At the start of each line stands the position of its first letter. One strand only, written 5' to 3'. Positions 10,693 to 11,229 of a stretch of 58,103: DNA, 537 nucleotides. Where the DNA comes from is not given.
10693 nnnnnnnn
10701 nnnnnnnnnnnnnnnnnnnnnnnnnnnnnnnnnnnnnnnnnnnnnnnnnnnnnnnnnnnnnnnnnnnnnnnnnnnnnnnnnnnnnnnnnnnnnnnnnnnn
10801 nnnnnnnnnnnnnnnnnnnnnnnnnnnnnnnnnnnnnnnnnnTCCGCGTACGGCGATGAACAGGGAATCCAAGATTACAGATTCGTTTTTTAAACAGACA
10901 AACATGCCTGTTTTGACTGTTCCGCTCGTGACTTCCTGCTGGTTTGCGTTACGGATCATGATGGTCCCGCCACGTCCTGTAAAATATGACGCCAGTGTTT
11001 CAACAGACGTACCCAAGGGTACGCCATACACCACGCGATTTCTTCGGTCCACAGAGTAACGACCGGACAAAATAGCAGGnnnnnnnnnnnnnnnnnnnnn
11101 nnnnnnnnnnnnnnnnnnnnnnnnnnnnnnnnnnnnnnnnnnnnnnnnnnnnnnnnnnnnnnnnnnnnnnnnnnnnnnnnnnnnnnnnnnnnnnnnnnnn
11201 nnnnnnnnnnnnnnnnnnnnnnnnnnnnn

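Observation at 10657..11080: Three unrelated exoenzymes share the same ~75-aa module plus dockerin cassette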

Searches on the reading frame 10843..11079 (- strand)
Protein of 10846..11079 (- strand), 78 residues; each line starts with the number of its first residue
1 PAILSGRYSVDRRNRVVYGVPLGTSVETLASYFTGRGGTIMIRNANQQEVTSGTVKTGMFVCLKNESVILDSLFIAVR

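Call 13: find_homologous_proteins(query=A2, max_evalue=0.001)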
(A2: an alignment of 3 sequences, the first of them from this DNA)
Query A2 (3 sequences) (78 aa, profile of the alignment): 1 proteins with E <= 0.001 among 32 candidates.
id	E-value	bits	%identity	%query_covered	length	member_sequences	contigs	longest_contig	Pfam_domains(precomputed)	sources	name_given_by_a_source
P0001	1.5e-10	59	100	49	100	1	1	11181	PF00404.25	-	-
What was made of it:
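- Tried and rejected: Module-only word-index search (call 13).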

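Call 23: search_protein_representatives(alignment_id=A3)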
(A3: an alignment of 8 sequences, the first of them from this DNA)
Query: 8 sequences, 80 profile positions. Proteins with E-value up to 0.001 (for the whole library): 1540; up to 1e-10: 132; up to 1e-30: 2. The best 150 are listed.
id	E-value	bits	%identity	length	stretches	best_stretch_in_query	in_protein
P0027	7.4e-49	180.0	-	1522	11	2-65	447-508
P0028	4.4e-40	151.8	-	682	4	10-71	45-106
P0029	1.0e-26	109.0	-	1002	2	4-79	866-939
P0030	7.1e-26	106.3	-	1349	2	4-79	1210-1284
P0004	8.0e-25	102.9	-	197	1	1-79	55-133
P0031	4.7e-23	97.3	-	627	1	1-79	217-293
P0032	3.0e-21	91.5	-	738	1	2-80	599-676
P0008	1.0e-20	89.8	-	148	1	2-80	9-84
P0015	7.5e-20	87.0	-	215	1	1-80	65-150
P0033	5.9e-19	84.1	-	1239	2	7-79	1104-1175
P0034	6.5e-19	84.0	-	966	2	3-79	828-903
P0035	4.5e-18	81.3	-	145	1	4-79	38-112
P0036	5.3e-18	81.1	-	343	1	2-79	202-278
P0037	7.9e-18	80.5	-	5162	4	3-79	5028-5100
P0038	5.0e-17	77.9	-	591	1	3-80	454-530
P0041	1.1e-16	76.9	-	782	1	2-79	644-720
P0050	1.2e-15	73.6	-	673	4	4-63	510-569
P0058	7.1e-15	71.1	-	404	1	4-79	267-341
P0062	2.9e-14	69.1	-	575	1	2-79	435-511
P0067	1.1e-13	67.3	-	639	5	4-60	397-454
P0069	3.8e-13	65.5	-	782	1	2-80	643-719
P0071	4.9e-13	65.2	-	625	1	2-80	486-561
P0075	7.0e-13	64.7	-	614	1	3-79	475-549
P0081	1.4e-12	63.7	-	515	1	3-79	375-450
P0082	1.5e-12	63.6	-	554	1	3-80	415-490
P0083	1.6e-12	63.5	-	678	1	3-79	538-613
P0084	2.1e-12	63.1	-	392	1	2-80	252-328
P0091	3.2e-12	62.5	-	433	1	3-79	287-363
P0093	4.4e-12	62.1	-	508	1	2-80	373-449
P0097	5.9e-12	61.7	-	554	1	3-79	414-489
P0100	8.2e-12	61.2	-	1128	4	1-69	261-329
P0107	1.1e-11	60.8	-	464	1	2-80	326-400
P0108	1.2e-11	60.8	-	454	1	3-80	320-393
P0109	1.4e-11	60.5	-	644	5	3-66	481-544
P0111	1.5e-11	60.4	-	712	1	3-80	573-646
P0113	1.6e-11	60.3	-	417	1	3-80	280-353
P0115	1.6e-11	60.3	-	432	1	2-80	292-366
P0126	2.9e-11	59.5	-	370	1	3-80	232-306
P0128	3.0e-11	59.5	-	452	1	2-80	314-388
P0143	6.1e-11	58.5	-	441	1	4-80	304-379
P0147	7.1e-11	58.2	-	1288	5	2-53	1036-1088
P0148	7.4e-11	58.2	-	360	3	3-69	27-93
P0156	1.4e-10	57.3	-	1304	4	2-72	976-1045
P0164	2.3e-10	56.6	-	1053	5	1-34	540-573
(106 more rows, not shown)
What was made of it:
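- Tried and rejected: I replaced it with an exhaustive HMMER search (call 23).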

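Call 30: search_protein_families(library=pfam, proteins=[window:10846-11079:-], max_evalue=10)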
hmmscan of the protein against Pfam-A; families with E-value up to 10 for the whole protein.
seq(78 aa): 0 families

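Call 39: search_protein_families(library=pfam, alignment_id=A5, max_evalue=0.00001)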
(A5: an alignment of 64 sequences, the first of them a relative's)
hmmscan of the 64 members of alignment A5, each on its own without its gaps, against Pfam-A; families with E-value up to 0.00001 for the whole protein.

A. member 1, P0028 (682 aa): 3 families
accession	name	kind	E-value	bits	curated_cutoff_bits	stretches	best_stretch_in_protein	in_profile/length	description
PF00404.24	Dockerin_1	-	1.9e-19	70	22.9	0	618-663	2-48/57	Dockerin type I domain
PF13517.12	FG-GAP_3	-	2.2e-11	44.6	26.9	0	243-295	16-58/61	FG-GAP-like repeat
PF13202.12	EF-hand_5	-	1.1e-06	28.3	25.9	0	287-301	9-23/25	EF hand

B. families by the number of members that match (of 64 scanned): 40 families (the first 25 are shown)
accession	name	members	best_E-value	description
PF00404.24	Dockerin_1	58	3.5e-20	Dockerin type I domain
PF02368.24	Big_2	18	1.6e-98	Bacterial Ig-like domain (group 2)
PF09479.16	Flg_new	14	6.2e-71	Listeria-Bacteroides repeat domain (List_Bact_rpt)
PF07523.18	Big_3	13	1.9e-43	Bacterial Ig-like domain (group 3)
PF13306.12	LRR_5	11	1.5e-164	BspA type Leucine rich repeat region (6 copies)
PF13855.12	LRR_8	10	1e-24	Leucine rich repeat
PF07581.17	Glug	8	2e-18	The GLUG motif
PF00082.27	Peptidase_S8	7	1.6e-60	Subtilase family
PF22148.1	Fervidolysin_NPro-like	5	1.1e-14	Fervidolysin N-terminal prodomain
PF18998.6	Flg_new_2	4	4.9e-13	Divergent InlB B-repeat domain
PF08239.17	SH3_3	4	1.3e-11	Bacterial SH3 domain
PF13202.12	EF-hand_5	4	1.1e-06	EF hand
PF18889.6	Beta_helix_3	3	1.8e-45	Beta helix repeat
PF21461.3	HL_N-beta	3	2e-10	Hyaluronate lyase, N-terminal beta-sheet domain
PF23952.1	LRR_EndoS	3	4.7e-08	Endo-beta-N-acetylglucosaminidase EndoS LRR domain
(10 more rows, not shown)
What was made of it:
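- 58 of 64 members pass Pfam Dockerin_1 at 1e-5 (call 39). Cargoes in the family are Big_2, Flg_new, Big_3, BspA-type LRR, Glug, Peptidase_S8 (7 of 64) and SpoIID (2 of 64) (call 39). 3 of 64 members also carry a Pfam Cohesin domain (call 39).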

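Call 52: predict_structure(alignment_id=A6)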
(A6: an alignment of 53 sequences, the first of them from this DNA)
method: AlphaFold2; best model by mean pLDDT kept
length: 79 residues; sequences in the alignment: 53
mean_pLDDT: 96.4   pTM: 0.84
mean pLDDT of the five models: 96.4, 96.0, 96.0, 95.6, 94.3
residues with pLDDT >= 90: 76; 70-90: 3; 50-70: 0; < 50: 0
segments of 3 or more residues with pLDDT < 50: none
pLDDT, mean of each block of 10 residues (from residue 1): 95 96 97 96 97 98 97 94
secondary structure, 60 per line:
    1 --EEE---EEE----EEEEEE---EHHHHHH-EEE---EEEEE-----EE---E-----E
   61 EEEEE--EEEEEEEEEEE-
elements in order: E3-5 E9-11 E16-21 H26-31 E33-35 E39-43 E60-65 E68-78
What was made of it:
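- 10849..11076 (-): Cassette A, beta module (residues about 537-612). AF2 pLDDT 96.4 (call 52).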

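Call 54: fold_search(model_id=the predicted structure, library=pdb)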
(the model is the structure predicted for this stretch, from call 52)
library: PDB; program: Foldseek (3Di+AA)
matches with E <= 10: 342; with E <= 0.001: 0
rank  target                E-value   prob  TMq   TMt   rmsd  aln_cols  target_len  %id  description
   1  7pq4_MODEL_1_A        4.8e-01  0.38  0.38  0.34   6.6        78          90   10  NMR Structure of RgpB C-terminal Domain (released 2022-09-28)
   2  2xot_B                6.5e-01  0.30  0.37  0.13   5.4        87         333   13  Crystal structure of neuronal leucine rich repeat protein AMIGO-1 (released 2011-09-21)
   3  5y1a                  9.2e-01  0.35  0.41  0.13   8.0        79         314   13  HBP35 of Porphyromonas gingivalis (released 2018-07-25)
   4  7b5i_AB               1.2e+00  0.20  0.31  0.08  10.8        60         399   13  Cryo-EM structure of the contractile injection system cap complex from Anabaena PCC7120 (released 2022-02-23)
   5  2id5_A                1.3e+00  0.16  0.39  0.10   7.1        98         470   17  Crystal Structure of the Lingo-1 Ectodomain (released 2006-09-26)
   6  6leg_C                1.4e+00  0.11  0.35  0.07   8.8        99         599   14  Structure of E. coli beta-glucuronidase complex with uronic isofagomine (released 2021-01-27)
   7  6fey_D                1.5e+00  0.21  0.35  0.21   4.1        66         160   14  Crystal structure of Drosophila neural ectodermal development factor Imp-L2 with Drosophila DILP5 insulin (released 2018-09-26)
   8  6cxs_B                1.5e+00  0.13  0.27  0.05   6.7        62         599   16  Crystal Structure of Clostridium perfringens beta-glucuronidase bound with a novel, potent inhibitor 4-(8-(piperazin-1 (released 2019-04-17)
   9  8bdw_H                1.7e+00  0.06  0.24  0.21   8.3        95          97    8  Crystal structure of CnaB2 domain from Lactobacillus plantarum (released 2023-02-22)
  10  5kui                  1.8e+00  0.16  0.45  0.40   6.5        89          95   17  Human mitochondrial calcium uniporter (residues 72-189) crystal structure with calcium. (released 2016-09-07)
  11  4g5a_A                1.8e+00  0.09  0.30  0.26   7.1        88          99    9  Crystal structure of a putative member of duf 3244 protein family (BT_1867) from Bacteroides thetaiotaomicron VPI-5482 (released 2012-09-19)
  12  6s09_D                1.8e+00  0.01  0.15  0.10  15.0       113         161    8  C-terminally extended and N-terminally truncated variant of FimA E. coli at 1.5 Angstrom resolution (released 2020-07-15)
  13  1k9t_A                1.9e+00  0.09  0.35  0.07  12.3       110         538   17  Chitinase a complexed with tetra-N-acetylchitotriose (released 2002-11-06)
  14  7jrm                  1.9e+00  0.08  0.22  0.06   6.7        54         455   13  The structure of CBM51-2 and INT domains from Clostridium perfringens ZmpB (released 2021-02-03)
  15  6lej_A                1.9e+00  0.07  0.18  0.04   7.3        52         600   19  Structure of E. coli beta-glucuronidase complex with C6-propyl uronic isofagomine (released 2021-01-27)
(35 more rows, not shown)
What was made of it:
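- On X-module-dockerin (XDoc) dyad: The best is E 0.48, to an unrelated domain (call 54).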

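Call 64: find_encoding_contigs(protein=P0031, flank=10000, max_places=5)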
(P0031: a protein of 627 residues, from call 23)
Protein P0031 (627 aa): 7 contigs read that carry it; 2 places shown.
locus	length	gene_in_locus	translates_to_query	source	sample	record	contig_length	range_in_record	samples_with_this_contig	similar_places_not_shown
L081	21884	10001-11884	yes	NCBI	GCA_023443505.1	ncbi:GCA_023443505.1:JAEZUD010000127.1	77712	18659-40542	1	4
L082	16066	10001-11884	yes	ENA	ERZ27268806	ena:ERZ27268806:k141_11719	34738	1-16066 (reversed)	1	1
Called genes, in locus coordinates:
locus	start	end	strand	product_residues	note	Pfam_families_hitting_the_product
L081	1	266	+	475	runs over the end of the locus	PF01943:Polysacc_synt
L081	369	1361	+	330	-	PF00106:adh_short (faint), PF01073:3Beta_HSD, PF01370:Epimerase, PF02719:Polysacc_synt_2, PF04321:RmlD_sub_bind, PF05368:NmrA (weak), PF13460:NAD_binding_10, PF16363:GDP_Man_Dehyd, +1 more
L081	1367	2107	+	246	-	PF02348:CTP_transf_3, PF12804:NTP_transf_3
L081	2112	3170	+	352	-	PF03102:NeuB, PF08666:SAF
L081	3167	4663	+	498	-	PF00583:Acetyltransf_1, PF13302:Acetyltransf_3, PF13673:Acetyltransf_10 (weak), PF13508:Acetyltransf_7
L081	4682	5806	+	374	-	PF00155:Aminotran_1_2, PF01041:DegT_DnrJ_EryC1, PF01212:Beta_elim_lyase (weak), PF01053:Cys_Met_Meta_PP (weak)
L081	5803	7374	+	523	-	PF27792:CHIM_prot (weak), PF02366:PMT (weak)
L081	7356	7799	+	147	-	PF04138:GtrA_DPMS_TM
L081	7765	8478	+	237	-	PF00535:Glycos_transf_2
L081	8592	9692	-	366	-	PF11258:DUF3048, PF17479:DUF3048_C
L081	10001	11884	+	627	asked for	PF02368:Big_2, PF26182:Ig_NUP210_5th (faint), PF22359:Big-like (faint), PF26918:Ig_Eae (faint), PF02368:Big_2, PF00404:Dockerin_1 (weak)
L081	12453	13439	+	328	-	PF00226:DnaJ, PF01556:DnaJ_C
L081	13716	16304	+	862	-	PF02861:Clp_N, PF02861:Clp_N, PF00004:AAA, PF17871:AAA_lid_9, PF00004:AAA, PF07724:AAA_2, PF07728:AAA_5, PF10431:ClpB_D2-small, +8 more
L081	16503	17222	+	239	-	-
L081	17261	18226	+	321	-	PF13431:TPR_17 (faint), PF14559:TPR_19 (faint), PF07719:TPR_2 (faint), PF13181:TPR_8 (faint), PF13414:TPR_11 (faint), PF13424:TPR_12 (faint), PF13432:TPR_16 (weak), PF00515:TPR_1 (weak), +1 more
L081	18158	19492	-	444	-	PF00872:Transposase_mut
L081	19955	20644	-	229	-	PF01695:IstB_IS21, PF00308:Bac_DnaA, PF20720:nSTAND3 (weak), PF24883:NPHP3_N (weak)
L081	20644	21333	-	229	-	PF19808:DUF6291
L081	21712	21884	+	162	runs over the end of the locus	PF02915:Rubrerythrin, PF21349:RUBY_RBDX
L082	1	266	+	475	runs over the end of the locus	PF01943:Polysacc_synt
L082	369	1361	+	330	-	PF00106:adh_short (faint), PF01073:3Beta_HSD, PF01370:Epimerase, PF02719:Polysacc_synt_2, PF04321:RmlD_sub_bind, PF05368:NmrA (weak), PF13460:NAD_binding_10, PF16363:GDP_Man_Dehyd, +1 more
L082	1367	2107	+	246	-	PF02348:CTP_transf_3, PF12804:NTP_transf_3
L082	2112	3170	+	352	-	PF03102:NeuB, PF08666:SAF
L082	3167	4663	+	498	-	PF00583:Acetyltransf_1, PF13302:Acetyltransf_3, PF13673:Acetyltransf_10 (weak), PF13508:Acetyltransf_7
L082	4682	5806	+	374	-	PF00155:Aminotran_1_2, PF01041:DegT_DnrJ_EryC1, PF01212:Beta_elim_lyase (weak), PF01053:Cys_Met_Meta_PP (weak)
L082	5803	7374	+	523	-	PF27792:CHIM_prot (weak), PF02366:PMT (weak)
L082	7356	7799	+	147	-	PF04138:GtrA_DPMS_TM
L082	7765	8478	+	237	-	PF00535:Glycos_transf_2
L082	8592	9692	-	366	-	PF11258:DUF3048, PF17479:DUF3048_C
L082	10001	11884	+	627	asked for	PF02368:Big_2, PF26182:Ig_NUP210_5th (faint), PF22359:Big-like (faint), PF26918:Ig_Eae (faint), PF02368:Big_2, PF00404:Dockerin_1 (weak)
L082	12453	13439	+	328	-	PF00226:DnaJ, PF01556:DnaJ_C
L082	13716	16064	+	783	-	?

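Call 76: search_protein_families(library=pfam, proteins=[P0027, P0050, P0067, P0109, P0148, P0100, P0156, P0147, P0164], max_evalue=0.0001)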
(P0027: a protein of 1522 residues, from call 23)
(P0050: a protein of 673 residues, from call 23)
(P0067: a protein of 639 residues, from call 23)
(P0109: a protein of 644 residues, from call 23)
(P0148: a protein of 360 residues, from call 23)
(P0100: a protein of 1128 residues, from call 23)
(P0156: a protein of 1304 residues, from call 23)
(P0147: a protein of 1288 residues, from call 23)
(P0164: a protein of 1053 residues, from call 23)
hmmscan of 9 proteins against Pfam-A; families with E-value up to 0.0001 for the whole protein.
P0027 (1522 aa): 2 families
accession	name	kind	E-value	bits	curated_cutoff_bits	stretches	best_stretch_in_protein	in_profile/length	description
PF25275.1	Golvesin_C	-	3.9e-17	63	31.6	2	621-731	10-117/132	Golvesin C-terminal domain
PF00395.25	SLH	-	1.1e-12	48.1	20.8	1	1393-1433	2-43/44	S-layer homology domain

P0050 (673 aa): 0 families

P0067 (639 aa): 1 family
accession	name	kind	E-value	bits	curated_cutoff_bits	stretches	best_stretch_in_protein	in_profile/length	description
PF18962.6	Por_Secre_tail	-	1e-08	35.8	27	1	568-632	1-70/75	Secretion system C-terminal sorting domain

P0109 (644 aa): 1 family
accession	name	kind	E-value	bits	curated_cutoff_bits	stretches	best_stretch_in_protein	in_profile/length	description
PF18962.6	Por_Secre_tail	-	2e-12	47.7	27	1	572-643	1-75/75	Secretion system C-terminal sorting domain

P0148 (360 aa): 1 family
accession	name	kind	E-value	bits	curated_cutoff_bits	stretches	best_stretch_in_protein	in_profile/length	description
PF18962.6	Por_Secre_tail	-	2.1e-11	44.4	27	1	287-352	1-70/75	Secretion system C-terminal sorting domain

P0100 (1128 aa): 0 families

P0156 (1304 aa): 3 families
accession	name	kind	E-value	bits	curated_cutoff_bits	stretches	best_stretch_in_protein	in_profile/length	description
PF18962.6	Por_Secre_tail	-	5e-11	43.2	27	1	1235-1296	1-70/75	Secretion system C-terminal sorting domain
PF19755.4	DUF6242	-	1.5e-05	25.4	29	0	1066-1137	34-119/217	Domain of unknown function (DUF6242)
PF07108.16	PipA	-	3.6e-05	23.8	25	0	1144-1225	69-147/200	PipA protein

P0147 (1288 aa): 2 families
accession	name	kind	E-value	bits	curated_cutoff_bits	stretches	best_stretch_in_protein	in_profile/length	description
PF18962.6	Por_Secre_tail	-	3e-13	50.3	27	1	1215-1281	1-72/75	Secretion system C-terminal sorting domain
PF00932.25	LTD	-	2.7e-05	24.9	34.3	0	579-676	6-67/109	Lamin Tail Domain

P0164 (1053 aa): 0 families
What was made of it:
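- Closest known: Ig-like domains preceding C-terminal sorting or anchoring domains. Same: In dockerless relatives the module is the last domain before a T9SS C-terminal domain or lies upstream of SLH repeats (call 76).
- Dockerin-less members are tandem arrays ending in SLH (P0027) or in T9SS sorting domains (P0067, P0109, P0148, P0156, P0147) (call 76).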

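Call 77: search_protein_families(library=pfam, proteins=[P0058, P0084, P0091, P0107, P0108, P0113, P0115, P0126, P0128, P0143], max_evalue=0.0001)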
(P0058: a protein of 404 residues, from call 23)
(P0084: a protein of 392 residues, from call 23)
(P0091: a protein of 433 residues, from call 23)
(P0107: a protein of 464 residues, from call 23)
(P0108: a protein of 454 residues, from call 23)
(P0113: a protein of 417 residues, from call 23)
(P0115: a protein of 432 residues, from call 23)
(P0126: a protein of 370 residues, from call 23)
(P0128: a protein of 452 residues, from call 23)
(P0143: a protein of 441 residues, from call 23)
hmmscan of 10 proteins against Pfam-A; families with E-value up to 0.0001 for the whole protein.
P0058 (404 aa): 2 families
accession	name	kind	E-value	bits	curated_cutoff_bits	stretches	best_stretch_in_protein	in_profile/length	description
PF09479.16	Flg_new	-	2.1e-23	82.7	27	1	102-168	1-65/65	Listeria-Bacteroides repeat domain (List_Bact_rpt)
PF00404.24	Dockerin_1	-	2e-06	28.3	22.9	1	342-393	1-52/57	Dockerin type I domain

P0084 (392 aa): 4 families
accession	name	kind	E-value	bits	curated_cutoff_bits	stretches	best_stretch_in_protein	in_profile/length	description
PF00404.24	Dockerin_1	-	3.2e-11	43.7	22.9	1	329-384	2-57/57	Dockerin type I domain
PF07523.18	Big_3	-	1.2e-10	42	21.2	1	183-246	2-68/68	Bacterial Ig-like domain (group 3)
PF13202.12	EF-hand_5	-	1.7e-06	27.6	25.9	0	362-379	7-24/25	EF hand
PF00036.39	EF-hand_1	-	5.4e-05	22.9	25.4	0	363-379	9-25/29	EF hand domain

P0091 (433 aa): 5 families
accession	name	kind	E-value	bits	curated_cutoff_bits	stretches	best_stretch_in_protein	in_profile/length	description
PF12799.13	LRR_4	-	4.3e-21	74.9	27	4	155-195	2-43/44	Leucine Rich repeats (2 copies)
PF23952.1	LRR_EndoS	-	4.7e-08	33.7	27.9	0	63-137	27-92/116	Endo-beta-N-acetylglucosaminidase EndoS LRR domain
PF13855.12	LRR_8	-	5.2e-08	33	27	0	155-186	26-59/61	Leucine rich repeat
PF23598.1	LRR_14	-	3.8e-07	29.6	40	0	155-250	48-147/353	Leucine-rich repeat region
PF00404.24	Dockerin_1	-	6.5e-05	23.5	22.9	0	364-392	1-24/57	Dockerin type I domain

P0107 (464 aa): 2 families
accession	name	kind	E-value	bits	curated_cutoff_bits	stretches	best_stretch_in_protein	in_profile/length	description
PF00404.24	Dockerin_1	-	2.4e-12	47.3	22.9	1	401-456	2-57/57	Dockerin type I domain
PF07523.18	Big_3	-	1.3e-08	35.4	21.2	1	254-317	3-68/68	Bacterial Ig-like domain (group 3)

P0108 (454 aa): 1 family
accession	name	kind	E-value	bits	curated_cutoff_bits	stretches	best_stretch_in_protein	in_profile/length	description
PF00404.24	Dockerin_1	-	2.1e-13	50.7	22.9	1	393-447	1-55/57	Dockerin type I domain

P0113 (417 aa): 2 families
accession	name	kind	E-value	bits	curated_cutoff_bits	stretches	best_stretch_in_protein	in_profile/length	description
PF00404.24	Dockerin_1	-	4.5e-10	40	22.9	1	354-409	2-57/57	Dockerin type I domain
PF07523.18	Big_3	-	8.8e-07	29.5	21.2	1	210-273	3-68/68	Bacterial Ig-like domain (group 3)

P0115 (432 aa): 3 families
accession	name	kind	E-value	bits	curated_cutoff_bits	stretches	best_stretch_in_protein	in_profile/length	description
PF00404.24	Dockerin_1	-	2.3e-13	50.6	22.9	1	367-422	2-57/57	Dockerin type I domain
PF07523.18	Big_3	-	3.8e-10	40.3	21.2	1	221-286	1-68/68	Bacterial Ig-like domain (group 3)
PF02368.24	Big_2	-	3.1e-06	27.5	22.8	1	163-196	34-67/79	Bacterial Ig-like domain (group 2)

P0126 (370 aa): 6 families
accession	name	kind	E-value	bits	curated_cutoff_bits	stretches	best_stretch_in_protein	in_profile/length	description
PF12733.13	Cadherin-like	-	4.1e-27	94.9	24.2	3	150-225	3-89/89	Cadherin-like beta sandwich domain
PF00404.24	Dockerin_1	-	4.3e-13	49.7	22.9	1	307-360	2-55/57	Dockerin type I domain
PF16410.10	DUF5018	-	2e-11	43.8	38.2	0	83-139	165-218/352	Domain of unknown function (DUF5018)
PF19755.4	DUF6242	-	2e-07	31.5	29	0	167-223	59-119/217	Domain of unknown function (DUF6242)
PF13202.12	EF-hand_5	-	2.8e-06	27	25.9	0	340-353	7-20/25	EF hand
PF00036.39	EF-hand_1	-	6.4e-05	22.7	25.4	0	341-356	9-24/29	EF hand domain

P0128 (452 aa): 2 families
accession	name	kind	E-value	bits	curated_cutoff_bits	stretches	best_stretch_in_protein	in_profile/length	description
PF13306.12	LRR_5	-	3.3e-39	134.1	27.7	2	70-179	1-107/127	BspA type Leucine rich repeat region (6 copies)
PF00404.24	Dockerin_1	-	2.8e-13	50.3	22.9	1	389-444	2-57/57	Dockerin type I domain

P0143 (441 aa): 4 families
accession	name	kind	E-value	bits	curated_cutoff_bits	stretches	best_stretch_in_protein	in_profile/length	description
PF00082.27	Peptidase_S8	-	1.5e-26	93.8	21.8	1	2-123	142-288/288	Subtilase family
PF02368.24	Big_2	-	1.2e-25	89.7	22.8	2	223-297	4-79/79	Bacterial Ig-like domain (group 2)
PF00404.24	Dockerin_1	-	1.9e-09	38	22.9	1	379-434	1-56/57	Dockerin type I domain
PF21461.3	HL_N-beta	-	2e-06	27.9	27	0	175-207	16-47/57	Hyaluronate lyase, N-terminal beta-sheet domain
